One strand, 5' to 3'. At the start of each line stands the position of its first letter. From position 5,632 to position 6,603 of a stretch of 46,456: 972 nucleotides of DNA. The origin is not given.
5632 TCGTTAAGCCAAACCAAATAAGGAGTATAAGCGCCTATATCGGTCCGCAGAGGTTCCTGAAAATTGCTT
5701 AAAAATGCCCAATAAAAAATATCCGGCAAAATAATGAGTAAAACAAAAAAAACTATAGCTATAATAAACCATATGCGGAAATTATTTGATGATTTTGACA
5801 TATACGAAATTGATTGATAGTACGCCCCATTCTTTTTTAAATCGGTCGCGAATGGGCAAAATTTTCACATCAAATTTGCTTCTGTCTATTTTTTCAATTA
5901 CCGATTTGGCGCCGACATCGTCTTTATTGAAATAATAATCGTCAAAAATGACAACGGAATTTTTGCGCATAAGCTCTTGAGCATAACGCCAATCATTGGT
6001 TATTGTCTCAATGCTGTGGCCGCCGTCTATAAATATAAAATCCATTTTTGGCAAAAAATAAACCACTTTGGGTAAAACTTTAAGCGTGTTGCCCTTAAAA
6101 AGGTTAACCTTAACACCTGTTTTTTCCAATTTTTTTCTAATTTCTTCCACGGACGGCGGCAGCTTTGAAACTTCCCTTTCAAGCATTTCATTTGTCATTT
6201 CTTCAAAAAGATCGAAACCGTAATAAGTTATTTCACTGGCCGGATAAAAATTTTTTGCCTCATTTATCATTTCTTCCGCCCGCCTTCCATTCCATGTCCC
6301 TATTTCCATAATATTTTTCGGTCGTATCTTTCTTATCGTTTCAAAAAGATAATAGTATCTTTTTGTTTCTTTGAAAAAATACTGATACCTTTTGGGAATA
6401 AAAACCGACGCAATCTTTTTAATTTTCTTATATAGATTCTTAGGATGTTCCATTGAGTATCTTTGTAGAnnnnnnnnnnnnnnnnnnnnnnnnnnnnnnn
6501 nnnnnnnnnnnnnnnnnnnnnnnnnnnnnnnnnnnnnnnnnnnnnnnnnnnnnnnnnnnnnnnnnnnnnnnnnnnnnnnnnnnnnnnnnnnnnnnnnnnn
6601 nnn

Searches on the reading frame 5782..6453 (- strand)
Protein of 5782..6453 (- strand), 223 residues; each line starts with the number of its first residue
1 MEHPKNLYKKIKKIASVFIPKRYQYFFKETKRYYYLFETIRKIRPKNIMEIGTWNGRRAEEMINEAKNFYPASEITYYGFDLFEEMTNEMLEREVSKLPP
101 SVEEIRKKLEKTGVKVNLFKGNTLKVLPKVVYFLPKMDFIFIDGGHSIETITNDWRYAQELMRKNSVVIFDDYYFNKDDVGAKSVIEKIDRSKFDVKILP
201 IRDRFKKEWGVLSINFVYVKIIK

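Call 4: search_protein_families(library=pfam, proteins=[window:5782-6453:-], max_evalue=0.01)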
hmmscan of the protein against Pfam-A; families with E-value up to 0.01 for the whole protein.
window:5782-6453:- (223 aa): 2 families
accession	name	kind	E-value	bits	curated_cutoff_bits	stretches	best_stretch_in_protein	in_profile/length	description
PF13578.12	Methyltransf_24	-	4.7e-12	47.1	26.3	1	50-173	2-105/105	Methyltransferase domain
PF01596.23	Methyltransf_3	-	0.0013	18.5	22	0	109-176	89-158/204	O-methyltransferase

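Call 5: search_protein_families(library=ncbifam, proteins=[window:5782-6453:-], max_evalue=0.001)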
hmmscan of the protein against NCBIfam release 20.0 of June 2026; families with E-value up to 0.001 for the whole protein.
window:5782-6453:- (223 aa): 0 families
